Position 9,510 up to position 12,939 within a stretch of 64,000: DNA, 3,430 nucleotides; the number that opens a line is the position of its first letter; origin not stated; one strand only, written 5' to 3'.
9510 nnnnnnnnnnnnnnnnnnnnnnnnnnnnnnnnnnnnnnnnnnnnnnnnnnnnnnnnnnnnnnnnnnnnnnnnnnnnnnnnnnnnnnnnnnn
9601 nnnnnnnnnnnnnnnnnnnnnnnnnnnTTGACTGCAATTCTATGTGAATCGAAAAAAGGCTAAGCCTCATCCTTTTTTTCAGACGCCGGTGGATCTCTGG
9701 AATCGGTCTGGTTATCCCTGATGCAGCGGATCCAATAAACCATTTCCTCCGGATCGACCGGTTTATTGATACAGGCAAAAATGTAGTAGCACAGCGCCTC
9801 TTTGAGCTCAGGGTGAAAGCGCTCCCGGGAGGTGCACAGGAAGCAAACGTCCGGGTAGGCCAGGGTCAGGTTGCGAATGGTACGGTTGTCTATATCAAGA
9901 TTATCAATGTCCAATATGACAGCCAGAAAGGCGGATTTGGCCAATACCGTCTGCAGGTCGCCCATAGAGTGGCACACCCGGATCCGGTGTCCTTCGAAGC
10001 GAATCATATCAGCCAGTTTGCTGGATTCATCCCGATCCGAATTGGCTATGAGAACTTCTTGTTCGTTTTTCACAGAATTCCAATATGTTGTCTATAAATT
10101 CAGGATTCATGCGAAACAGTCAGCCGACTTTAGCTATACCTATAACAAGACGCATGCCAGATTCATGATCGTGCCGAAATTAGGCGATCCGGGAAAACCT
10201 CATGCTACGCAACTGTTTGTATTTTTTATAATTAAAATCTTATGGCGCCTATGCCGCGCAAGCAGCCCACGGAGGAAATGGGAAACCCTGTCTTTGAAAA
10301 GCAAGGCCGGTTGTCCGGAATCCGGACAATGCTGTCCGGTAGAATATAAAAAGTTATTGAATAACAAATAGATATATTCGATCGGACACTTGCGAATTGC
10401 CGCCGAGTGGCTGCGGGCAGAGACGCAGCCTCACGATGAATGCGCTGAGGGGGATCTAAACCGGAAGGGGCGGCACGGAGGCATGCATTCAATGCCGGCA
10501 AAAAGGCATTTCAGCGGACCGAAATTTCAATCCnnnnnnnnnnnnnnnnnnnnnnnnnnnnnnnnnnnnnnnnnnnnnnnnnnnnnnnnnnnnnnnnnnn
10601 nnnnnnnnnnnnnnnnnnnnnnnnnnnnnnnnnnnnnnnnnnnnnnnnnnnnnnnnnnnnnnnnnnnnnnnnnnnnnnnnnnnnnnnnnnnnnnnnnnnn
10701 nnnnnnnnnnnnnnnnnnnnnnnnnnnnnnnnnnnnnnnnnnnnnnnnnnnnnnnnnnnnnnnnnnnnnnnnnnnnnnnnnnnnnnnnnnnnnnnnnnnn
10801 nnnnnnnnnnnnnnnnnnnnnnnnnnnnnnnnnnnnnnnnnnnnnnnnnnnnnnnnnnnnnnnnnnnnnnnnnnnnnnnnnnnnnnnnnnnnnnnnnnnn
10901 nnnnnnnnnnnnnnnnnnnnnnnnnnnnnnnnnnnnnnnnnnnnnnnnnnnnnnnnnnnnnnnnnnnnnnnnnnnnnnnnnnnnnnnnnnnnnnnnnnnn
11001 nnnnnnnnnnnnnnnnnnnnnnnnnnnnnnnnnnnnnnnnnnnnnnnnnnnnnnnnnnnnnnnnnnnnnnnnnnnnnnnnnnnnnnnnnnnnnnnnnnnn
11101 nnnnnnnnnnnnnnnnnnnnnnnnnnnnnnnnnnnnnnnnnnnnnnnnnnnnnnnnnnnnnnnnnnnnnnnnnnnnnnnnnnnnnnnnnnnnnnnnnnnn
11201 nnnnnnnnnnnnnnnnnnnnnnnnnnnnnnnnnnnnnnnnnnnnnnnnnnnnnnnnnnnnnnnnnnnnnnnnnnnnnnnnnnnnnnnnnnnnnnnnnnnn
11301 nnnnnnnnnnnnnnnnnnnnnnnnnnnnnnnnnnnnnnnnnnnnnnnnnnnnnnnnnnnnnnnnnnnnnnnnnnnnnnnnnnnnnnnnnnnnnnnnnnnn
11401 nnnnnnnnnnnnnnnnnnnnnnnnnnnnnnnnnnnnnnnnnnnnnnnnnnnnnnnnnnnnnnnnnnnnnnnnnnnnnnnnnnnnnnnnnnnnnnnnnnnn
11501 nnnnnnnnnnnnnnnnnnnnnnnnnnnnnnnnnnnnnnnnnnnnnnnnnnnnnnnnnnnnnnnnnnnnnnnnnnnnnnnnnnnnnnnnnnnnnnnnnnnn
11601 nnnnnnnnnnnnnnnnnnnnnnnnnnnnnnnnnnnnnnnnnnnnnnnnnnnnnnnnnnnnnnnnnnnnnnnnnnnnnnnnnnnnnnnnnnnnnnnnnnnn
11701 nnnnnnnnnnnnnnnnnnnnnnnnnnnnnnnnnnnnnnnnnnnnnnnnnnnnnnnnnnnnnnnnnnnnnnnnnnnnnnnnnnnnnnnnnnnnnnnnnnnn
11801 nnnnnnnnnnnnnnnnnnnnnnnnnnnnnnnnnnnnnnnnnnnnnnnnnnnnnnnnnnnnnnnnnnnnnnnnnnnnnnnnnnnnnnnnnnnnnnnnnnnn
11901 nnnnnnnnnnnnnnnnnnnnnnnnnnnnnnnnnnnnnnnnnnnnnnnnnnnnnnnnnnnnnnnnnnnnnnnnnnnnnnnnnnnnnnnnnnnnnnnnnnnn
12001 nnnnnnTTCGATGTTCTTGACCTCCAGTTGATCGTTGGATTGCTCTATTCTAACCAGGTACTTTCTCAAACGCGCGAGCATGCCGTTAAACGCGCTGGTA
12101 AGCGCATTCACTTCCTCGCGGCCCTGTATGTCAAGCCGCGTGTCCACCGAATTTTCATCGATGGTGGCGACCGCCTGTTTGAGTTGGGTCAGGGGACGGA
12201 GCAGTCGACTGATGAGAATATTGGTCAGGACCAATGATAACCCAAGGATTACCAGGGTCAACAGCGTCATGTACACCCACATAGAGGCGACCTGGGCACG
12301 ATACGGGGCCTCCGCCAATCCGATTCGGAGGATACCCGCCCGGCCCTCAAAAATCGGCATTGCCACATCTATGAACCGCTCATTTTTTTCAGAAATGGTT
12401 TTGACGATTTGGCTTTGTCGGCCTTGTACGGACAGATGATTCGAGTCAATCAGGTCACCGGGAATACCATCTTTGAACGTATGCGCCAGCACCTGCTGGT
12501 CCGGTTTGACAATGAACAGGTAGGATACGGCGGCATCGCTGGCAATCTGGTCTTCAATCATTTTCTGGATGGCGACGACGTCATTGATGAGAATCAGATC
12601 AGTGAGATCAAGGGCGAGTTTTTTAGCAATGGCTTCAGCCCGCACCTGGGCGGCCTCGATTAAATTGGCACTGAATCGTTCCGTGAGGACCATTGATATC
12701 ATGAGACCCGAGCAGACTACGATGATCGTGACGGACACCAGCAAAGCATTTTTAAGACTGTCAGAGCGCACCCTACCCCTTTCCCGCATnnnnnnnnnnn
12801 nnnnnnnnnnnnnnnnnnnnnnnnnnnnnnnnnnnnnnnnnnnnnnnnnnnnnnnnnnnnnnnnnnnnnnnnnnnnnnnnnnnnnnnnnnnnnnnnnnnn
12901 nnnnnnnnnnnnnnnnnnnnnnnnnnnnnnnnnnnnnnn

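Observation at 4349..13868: Molybdoenzyme respiration locus wired like AioXSR/ArxXSR but with sensor and activator fused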

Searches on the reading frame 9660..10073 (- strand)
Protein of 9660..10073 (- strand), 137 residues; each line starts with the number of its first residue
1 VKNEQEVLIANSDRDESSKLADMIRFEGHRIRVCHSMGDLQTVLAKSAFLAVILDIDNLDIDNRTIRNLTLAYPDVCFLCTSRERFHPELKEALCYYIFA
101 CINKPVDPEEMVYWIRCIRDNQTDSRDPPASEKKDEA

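Call 4: search_protein_families(library=pfam, proteins=[window:9660-10073:-], max_evalue=0.01)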
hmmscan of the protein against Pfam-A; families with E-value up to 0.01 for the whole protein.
window:9660-10073:- (137 aa): 1 family
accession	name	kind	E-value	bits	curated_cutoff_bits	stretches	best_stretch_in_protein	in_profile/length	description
PF06490.17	FleQ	-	0.0054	17.5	22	1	7-107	2-95/108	Flagellar regulatory protein FleQ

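Call 5: search_protein_families(library=ncbifam, proteins=[window:9660-10073:-], max_evalue=0.001)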
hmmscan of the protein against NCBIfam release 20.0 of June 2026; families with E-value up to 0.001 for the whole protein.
window:9660-10073:- (137 aa): 1 family
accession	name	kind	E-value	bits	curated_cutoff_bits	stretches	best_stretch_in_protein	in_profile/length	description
TIGR02956.1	TMAO_torS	equivalog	0.00085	17.5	676.5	1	21-132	718-833/967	TMAO reductase system sensor histidine kinase/response regulator TorS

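Call 47: find_homologous_proteins(query=window:9660-10073:-, max_evalue=0.001)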
Query window:9660-10073:- (137 aa): 136 proteins with E <= 0.001 among 137 candidates; the best 120 are listed.
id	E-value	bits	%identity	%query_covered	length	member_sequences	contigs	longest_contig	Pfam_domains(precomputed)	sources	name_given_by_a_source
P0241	1.8e-87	308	100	100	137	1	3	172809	-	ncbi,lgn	-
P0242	4.8e-64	232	73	99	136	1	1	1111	PF00072.31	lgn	-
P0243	6.2e-63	229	71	99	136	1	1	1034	-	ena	-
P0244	1.1e-62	228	72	97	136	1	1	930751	-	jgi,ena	-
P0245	1.1e-61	225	75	96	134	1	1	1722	-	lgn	-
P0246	1.2e-61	224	76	94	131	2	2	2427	-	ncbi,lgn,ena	-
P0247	4.5e-58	213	68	96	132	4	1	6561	-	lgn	-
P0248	8.0e-58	212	71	94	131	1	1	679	-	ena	-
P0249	1.7e-57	211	65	97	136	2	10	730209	-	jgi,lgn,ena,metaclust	metaclust:\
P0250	1.5e-54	201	71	94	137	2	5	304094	-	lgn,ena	-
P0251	6.8e-53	196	70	94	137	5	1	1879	-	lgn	-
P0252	4.0e-49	184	61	100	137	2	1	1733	-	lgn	-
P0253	2.9e-46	175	69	81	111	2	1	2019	-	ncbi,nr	ncbi:MAG: hypothetical protein JRI64_10890, partial [Deltaproteobacteria bacterium]|nr:hypothetical 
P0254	1.0e-43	166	77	66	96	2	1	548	-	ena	-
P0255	1.3e-40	156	53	89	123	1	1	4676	PF00072.31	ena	-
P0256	7.9e-40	154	51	89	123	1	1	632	PF00072.31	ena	-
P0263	1.3e-36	143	51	87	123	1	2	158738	PF00072.31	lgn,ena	-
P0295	6.2e-32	128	46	91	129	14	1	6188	PF00072.31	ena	-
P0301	2.3e-31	126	47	89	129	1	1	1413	PF00072.31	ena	-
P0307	7.3e-31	125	45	88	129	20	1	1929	PF00072.31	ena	-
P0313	2.4e-30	123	43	88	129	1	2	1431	PF00072.31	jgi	jgi:DNA-binding NtrC family response regulator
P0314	2.5e-30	123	45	88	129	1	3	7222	PF00072.31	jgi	jgi:DNA-binding NtrC family response regulator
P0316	2.7e-30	123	43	89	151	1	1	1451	PF00072.31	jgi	-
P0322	5.8e-30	122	42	88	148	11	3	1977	PF00072.31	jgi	jgi:DNA-binding NtrC family response regulator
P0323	5.9e-30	122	44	88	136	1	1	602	PF00072.31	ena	-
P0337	2.2e-29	120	43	88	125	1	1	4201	PF00072.31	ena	-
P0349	2.1e-28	117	42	88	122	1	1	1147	PF00072.31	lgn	-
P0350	2.8e-28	116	43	83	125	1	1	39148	PF00072.31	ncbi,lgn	-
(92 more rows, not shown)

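Call 51: search_protein_families(library=pfam, alignment_id=A4, max_evalue=0.01)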
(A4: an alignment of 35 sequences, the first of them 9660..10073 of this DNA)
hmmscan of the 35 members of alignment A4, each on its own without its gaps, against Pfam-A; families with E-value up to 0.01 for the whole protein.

A. member 1, window:9660-10073:- (137 aa): 1 family
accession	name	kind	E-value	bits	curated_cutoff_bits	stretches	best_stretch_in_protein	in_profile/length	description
PF06490.17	FleQ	-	0.0054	17.5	22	1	7-107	2-95/108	Flagellar regulatory protein FleQ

B. families by the number of members that match (of 35 scanned): 5 families
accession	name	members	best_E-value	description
PF00072.30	Response_reg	24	2.1e-08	Response regulator receiver domain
PF06490.17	FleQ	5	0.0012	Flagellar regulatory protein FleQ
PF20161.5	VpsR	3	7.1e-05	VpsR domain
PF21219.3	USH1C_N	1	0.003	Harmonin, N-terminal domain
PF05768.20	Glrx-like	1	0.0051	Glutaredoxin-like domain (DUF836)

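Call 63: predict_structure(alignment_id=A4)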
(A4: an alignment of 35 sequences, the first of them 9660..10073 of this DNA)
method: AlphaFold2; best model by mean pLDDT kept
length: 137 residues; sequences in the alignment: 35
mean_pLDDT: 81.7   pTM: 0.76
mean pLDDT of the five models: 81.7, 81.0, 80.9, 80.8, 79.8
residues with pLDDT >= 90: 61; 70-90: 45; 50-70: 17; < 50: 14
segments of 3 or more residues with pLDDT < 50: 124-129, 131-136
pLDDT, mean of each block of 10 residues (from residue 1): 75 94 90 94 90 91 86 90 75 70 90 90 51 48
secondary structure, 60 per line:
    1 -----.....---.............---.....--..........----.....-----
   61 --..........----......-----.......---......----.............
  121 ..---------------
elements in order: E6-10 H14-26 E30-34 H37-46 E51-55 H63-72 E77-82 H88-94 E98-103 H108-122

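Call 68: fold_search(model_id=the predicted structure, library=pdb)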
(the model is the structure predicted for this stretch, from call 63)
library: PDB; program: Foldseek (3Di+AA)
matches with E <= 10: 1637; with E <= 0.001: 526
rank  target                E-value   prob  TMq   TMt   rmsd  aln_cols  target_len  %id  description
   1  3crn_A                8.5e-08  1.00  0.78  0.83   1.7       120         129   18  Crystal structure of response regulator receiver domain protein (CheY-like) from Methanospirillum hungatei JF-1 (released 2008-04-22)
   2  3crn_B                1.4e-07  1.00  0.78  0.85   1.7       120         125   18  Crystal structure of response regulator receiver domain protein (CheY-like) from Methanospirillum hungatei JF-1 (released 2008-04-22)
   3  3hv2_B                2.0e-07  1.00  0.76  0.83   1.9       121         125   16  Crystal structure of signal receiver domain OF HD domain-containing protein FROM Pseudomonas fluorescens Pf-5 (released 2009-06-23)
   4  7m0s_A                5.3e-07  1.00  0.73  0.78   2.5       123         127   15  N-terminal domain of PmrA from Acinetobacter baumannii (released 2021-11-03)
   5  4uhj_A                5.6e-07  1.00  0.72  0.77   2.4       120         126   19  Crystal structure of the receiver domain of CpxR from E. coli (orthorhombic form) (released 2016-04-13)
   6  3nns_A                6.4e-07  1.00  0.72  0.83   2.3       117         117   14  BeF3 Activated DrrB Receiver Domain (released 2010-08-11)
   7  4l4u                  7.3e-07  1.00  0.72  0.28   2.4       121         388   16  Crystal structure of construct containing A. aeolicus NtrC1 receiver, central and DNA binding domains (released 2013-08-28)
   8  3hv2_A                8.3e-07  1.00  0.78  0.78   2.1       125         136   15  Crystal structure of signal receiver domain OF HD domain-containing protein FROM Pseudomonas fluorescens Pf-5 (released 2009-06-23)
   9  3grc_A                8.3e-07  1.00  0.74  0.81   2.3       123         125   22  Crystal structure of a sensor protein from Polaromonas sp. JS666 (released 2009-04-14)
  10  5u8m_A                8.8e-07  1.00  0.72  0.45   2.7       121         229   16  A novel family of redox sensors in the streptococci evolved from two-component response regulators (released 2017-12-20)
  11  1yio                  8.8e-07  1.00  0.66  0.48   3.0       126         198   13  Crystallographic structure of response regulator StyR from Pseudomonas fluorescens (released 2005-09-27)
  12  6ont                  1.0e-06  1.00  0.74  0.83   2.4       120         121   13  Structure of the Francisella response regulator 1452 receiver domain (released 2020-03-25)
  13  3cnb_C                1.1e-06  1.00  0.69  0.76   2.8       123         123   15  Crystal structure of signal receiver domain of DNA binding response regulator protein (merR) from Colwellia psychreryt (released 2008-04-08)
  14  1xhf_B                1.2e-06  1.00  0.75  0.84   2.0       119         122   18  Crystal structure of the bef3-activated receiver domain of redox response regulator arca (released 2005-05-17)
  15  3nnn_A                1.2e-06  1.00  0.72  0.82   2.3       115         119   18  BeF3 Activated DrrD Receiver Domain (released 2010-08-11)
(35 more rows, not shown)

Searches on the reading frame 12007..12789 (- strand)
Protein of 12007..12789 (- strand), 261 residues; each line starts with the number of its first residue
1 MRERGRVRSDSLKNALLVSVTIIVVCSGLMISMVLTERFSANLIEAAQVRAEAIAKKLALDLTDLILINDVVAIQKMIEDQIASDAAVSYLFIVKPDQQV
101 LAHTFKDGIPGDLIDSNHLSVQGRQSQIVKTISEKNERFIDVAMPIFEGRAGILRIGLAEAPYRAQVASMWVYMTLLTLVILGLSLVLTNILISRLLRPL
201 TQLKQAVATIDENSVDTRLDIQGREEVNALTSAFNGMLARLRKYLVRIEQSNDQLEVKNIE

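Call 79: search_protein_representatives(alignment_id=A2)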
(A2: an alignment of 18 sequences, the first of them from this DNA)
Query: 18 sequences, 253 profile positions. Proteins with E-value up to 0.001 (for the whole library): 96299; up to 1e-10: 5740; up to 1e-30: 380. The best 150 are listed.
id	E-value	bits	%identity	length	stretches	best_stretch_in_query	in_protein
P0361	2.2e-104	364.6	-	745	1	3-253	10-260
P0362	8.3e-104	362.8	-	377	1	1-253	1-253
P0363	5.7e-100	350.2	-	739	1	1-253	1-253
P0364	1.0e-99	349.4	-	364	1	16-247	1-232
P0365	8.3e-94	330.0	-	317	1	1-246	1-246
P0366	2.1e-91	322.1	-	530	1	2-252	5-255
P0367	1.5e-81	289.8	-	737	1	1-252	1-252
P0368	1.8e-81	289.6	-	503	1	2-250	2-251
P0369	9.7e-78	277.4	-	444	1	3-252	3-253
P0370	3.3e-74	265.8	-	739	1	1-251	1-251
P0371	7.6e-74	264.6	-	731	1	3-252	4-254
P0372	2.3e-73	263.0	-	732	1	1-251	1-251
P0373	2.1e-72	259.9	-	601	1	1-251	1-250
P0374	2.2e-69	250.0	-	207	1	1-187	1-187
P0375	3.4e-67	242.8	-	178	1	76-247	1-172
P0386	2.4e-48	181.1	-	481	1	5-249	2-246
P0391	2.3e-45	171.3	-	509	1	4-252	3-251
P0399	3.6e-44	167.4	-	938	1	4-237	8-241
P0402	2.0e-43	165.0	-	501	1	1-249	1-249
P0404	2.4e-43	164.7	-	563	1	5-247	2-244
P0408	5.6e-43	163.5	-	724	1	5-237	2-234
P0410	7.3e-43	163.1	-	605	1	5-244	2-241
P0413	1.1e-42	162.6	-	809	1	1-243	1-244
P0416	1.5e-42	162.0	-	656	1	2-248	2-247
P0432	1.7e-40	155.3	-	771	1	4-251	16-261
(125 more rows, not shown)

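Call 80: search_protein_families(library=pfam, proteins=[P0386, P0391, P0399, P0402, P0404, P0410, P0413, P0416, P0432, P0408], max_evalue=0.000001)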
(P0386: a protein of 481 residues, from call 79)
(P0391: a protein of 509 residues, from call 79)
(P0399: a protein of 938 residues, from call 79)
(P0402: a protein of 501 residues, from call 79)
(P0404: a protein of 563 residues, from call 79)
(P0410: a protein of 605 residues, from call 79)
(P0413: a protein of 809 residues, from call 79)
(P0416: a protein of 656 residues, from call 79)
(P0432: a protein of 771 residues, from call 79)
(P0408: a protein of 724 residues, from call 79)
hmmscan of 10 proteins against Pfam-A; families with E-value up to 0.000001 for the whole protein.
P0386 (481 aa): 4 families
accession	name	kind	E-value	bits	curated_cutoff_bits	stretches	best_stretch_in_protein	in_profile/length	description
PF02518.31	HATPase_c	-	6.5e-24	85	26.4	1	361-467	2-110/111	Histidine kinase-, DNA gyrase B-, and HSP90-like ATPase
PF00672.30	HAMP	-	1.9e-15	57.4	25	1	180-231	1-52/53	HAMP domain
PF00512.31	HisKA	-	1.7e-11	44.5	26.9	1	254-313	3-61/66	His Kinase A (phospho-acceptor) domain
PF17203.10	sCache_3_2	-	1.4e-07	32.1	28.4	1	32-157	4-136/140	Single cache domain 3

P0391 (509 aa): 3 families
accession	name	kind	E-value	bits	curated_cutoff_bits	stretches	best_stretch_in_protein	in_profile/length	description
PF02518.31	HATPase_c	-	2.7e-25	89.4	26.4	1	389-501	2-109/111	Histidine kinase-, DNA gyrase B-, and HSP90-like ATPase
PF00672.30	HAMP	-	6.6e-13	49.2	25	1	183-233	2-52/53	HAMP domain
PF00512.31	HisKA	-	2.6e-09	37.4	26.9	1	273-343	2-64/66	His Kinase A (phospho-acceptor) domain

P0399 (938 aa): 8 families
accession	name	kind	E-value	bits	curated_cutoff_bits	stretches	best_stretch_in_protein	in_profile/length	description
PF00563.25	EAL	-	3.1e-79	266.1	31.3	1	688-922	3-236/236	EAL domain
PF00990.26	GGDEF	-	1e-48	165.6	23.8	2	498-580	1-83/161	Diguanylate cyclase, GGDEF domain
PF13426.13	PAS_9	-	1e-20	74.3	27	2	389-486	2-103/103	PAS domain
PF08448.16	PAS_4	-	4.3e-19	69.2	23.1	1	259-367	2-109/110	PAS fold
PF13188.13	PAS_8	-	1.1e-16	60.5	21.8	0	380-425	3-44/65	PAS domain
PF00989.32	PAS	-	3e-14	53.4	22.6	1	256-363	5-113/113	PAS fold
PF00672.30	HAMP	-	8.2e-13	48.9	25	1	188-238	2-52/53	HAMP domain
PF17203.10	sCache_3_2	-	3.5e-08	34.1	28.4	1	38-166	3-138/140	Single cache domain 3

P0402 (501 aa): 3 families
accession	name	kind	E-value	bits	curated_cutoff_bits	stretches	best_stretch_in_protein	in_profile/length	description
PF02518.31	HATPase_c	-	8.6e-23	81.3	26.4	1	364-490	2-109/111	Histidine kinase-, DNA gyrase B-, and HSP90-like ATPase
PF00672.30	HAMP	-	3.7e-13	50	25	1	188-235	6-53/53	HAMP domain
PF00512.31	HisKA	-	1.4e-10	41.5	26.9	1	257-318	3-63/66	His Kinase A (phospho-acceptor) domain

P0404 (563 aa): 2 families
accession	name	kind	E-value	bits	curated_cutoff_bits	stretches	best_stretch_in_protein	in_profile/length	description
PF00015.26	MCPsignal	-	2.4e-51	174.5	34.6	1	309-492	2-171/172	Methyl-accepting chemotaxis protein (MCP) signalling domain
PF00672.30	HAMP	-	1.6e-09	38.3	25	1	180-231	1-52/53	HAMP domain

P0410 (605 aa): 7 families
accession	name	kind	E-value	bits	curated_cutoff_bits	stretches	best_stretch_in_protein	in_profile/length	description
PF02518.31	HATPase_c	-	2.1e-30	105.9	26.4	1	491-602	2-110/111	Histidine kinase-, DNA gyrase B-, and HSP90-like ATPase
PF00512.31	HisKA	-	7.9e-23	80.7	26.9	1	377-444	2-66/66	His Kinase A (phospho-acceptor) domain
PF13426.13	PAS_9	-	2.5e-16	60.3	27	1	256-356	5-103/103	PAS domain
PF00989.32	PAS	-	8e-16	58.5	22.6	1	245-354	4-113/113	PAS fold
PF00672.30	HAMP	-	1.8e-11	44.6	25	1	184-231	5-52/53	HAMP domain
PF08448.16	PAS_4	-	1.6e-10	41.6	23.1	1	251-359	4-110/110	PAS fold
PF08447.18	PAS_3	-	5.7e-07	30.2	25.6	0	266-351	3-89/89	PAS fold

P0413 (809 aa): 8 families
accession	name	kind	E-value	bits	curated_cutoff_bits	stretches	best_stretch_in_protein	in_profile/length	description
PF00989.32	PAS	-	3.7e-22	78.9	22.6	2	542-640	2-101/113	PAS fold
PF08447.18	PAS_3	-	4.1e-19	69.1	25.6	1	564-642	3-83/89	PAS fold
PF13426.13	PAS_9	-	5.3e-18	65.6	27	1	257-358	2-103/103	PAS domain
PF08448.16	PAS_4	-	3.4e-16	59.9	23.1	1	252-361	1-110/110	PAS fold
PF00672.30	HAMP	-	2e-14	54.1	25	1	184-235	1-52/53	HAMP domain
PF13185.12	GAF_2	-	8.2e-13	49.2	28.6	1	388-528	3-136/136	GAF domain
PF00196.25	GerE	-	5.2e-12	45.7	23.5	1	751-795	3-47/57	Bacterial regulatory proteins, luxR family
PF13188.13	PAS_8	-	7.1e-09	35.7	21.8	0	249-288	4-40/65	PAS domain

P0416 (656 aa): 7 families
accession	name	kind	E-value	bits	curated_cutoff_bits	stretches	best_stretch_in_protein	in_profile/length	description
PF02518.31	HATPase_c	-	1.7e-28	99.7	26.4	1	544-647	2-109/111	Histidine kinase-, DNA gyrase B-, and HSP90-like ATPase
PF13185.12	GAF_2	-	2.5e-18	67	28.6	1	260-396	2-134/136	GAF domain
PF01590.32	GAF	-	6.5e-17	62.8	22.4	1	265-396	5-132/133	GAF domain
PF00512.31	HisKA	-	7.6e-14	52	26.9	1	436-498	2-63/66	His Kinase A (phospho-acceptor) domain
PF00672.30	HAMP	-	1.3e-12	48.3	25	1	183-230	2-49/53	HAMP domain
PF13492.12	GAF_3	-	3.2e-10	41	27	1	261-399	1-129/129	GAF domain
PF17203.10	sCache_3_2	-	2.7e-08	34.4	28.4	1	35-158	4-135/140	Single cache domain 3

P0432 (771 aa): 8 families
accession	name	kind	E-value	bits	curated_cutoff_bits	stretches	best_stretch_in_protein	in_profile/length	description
PF02518.31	HATPase_c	-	6.7e-23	81.7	26.4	1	509-630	2-110/111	Histidine kinase-, DNA gyrase B-, and HSP90-like ATPase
PF00072.30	Response_reg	-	5.3e-19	68.9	30.2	1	652-763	1-110/111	Response regulator receiver domain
PF00672.30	HAMP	-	2.3e-15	57.1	25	1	194-244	2-52/53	HAMP domain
PF13426.13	PAS_9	-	3.8e-15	56.5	27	1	284-378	2-103/103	PAS domain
PF00989.32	PAS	-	5.7e-13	49.3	22.6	1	274-376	2-113/113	PAS fold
PF08448.16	PAS_4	-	1.9e-10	41.4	23.1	1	280-380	2-109/110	PAS fold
PF17203.10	sCache_3_2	-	1.9e-07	31.7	28.4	1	47-169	4-135/140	Single cache domain 3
PF13188.13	PAS_8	-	6e-07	29.6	21.8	0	273-323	1-51/65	PAS domain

P0408 (724 aa): 8 families
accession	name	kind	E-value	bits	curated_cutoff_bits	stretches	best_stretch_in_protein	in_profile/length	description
PF00989.32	PAS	-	2.6e-41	140.6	22.6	2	358-469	2-113/113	PAS fold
PF13426.13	PAS_9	-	1.9e-34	118.4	27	2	250-351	3-103/103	PAS domain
PF02518.31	HATPase_c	-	2.8e-31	108.6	26.4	1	606-716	2-109/111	Histidine kinase-, DNA gyrase B-, and HSP90-like ATPase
PF08448.16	PAS_4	-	1.2e-25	90.3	23.1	2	363-472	1-108/110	PAS fold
PF00512.31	HisKA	-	3.9e-23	81.7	26.9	1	491-559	1-66/66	His Kinase A (phospho-acceptor) domain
PF08447.18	PAS_3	-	4.7e-15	56.1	25.6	0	264-346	5-89/89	PAS fold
PF13188.13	PAS_8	-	3.2e-11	43.2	21.8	1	358-410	2-54/65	PAS domain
PF00672.30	HAMP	-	3.5e-09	37.3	25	1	181-231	2-52/53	HAMP domain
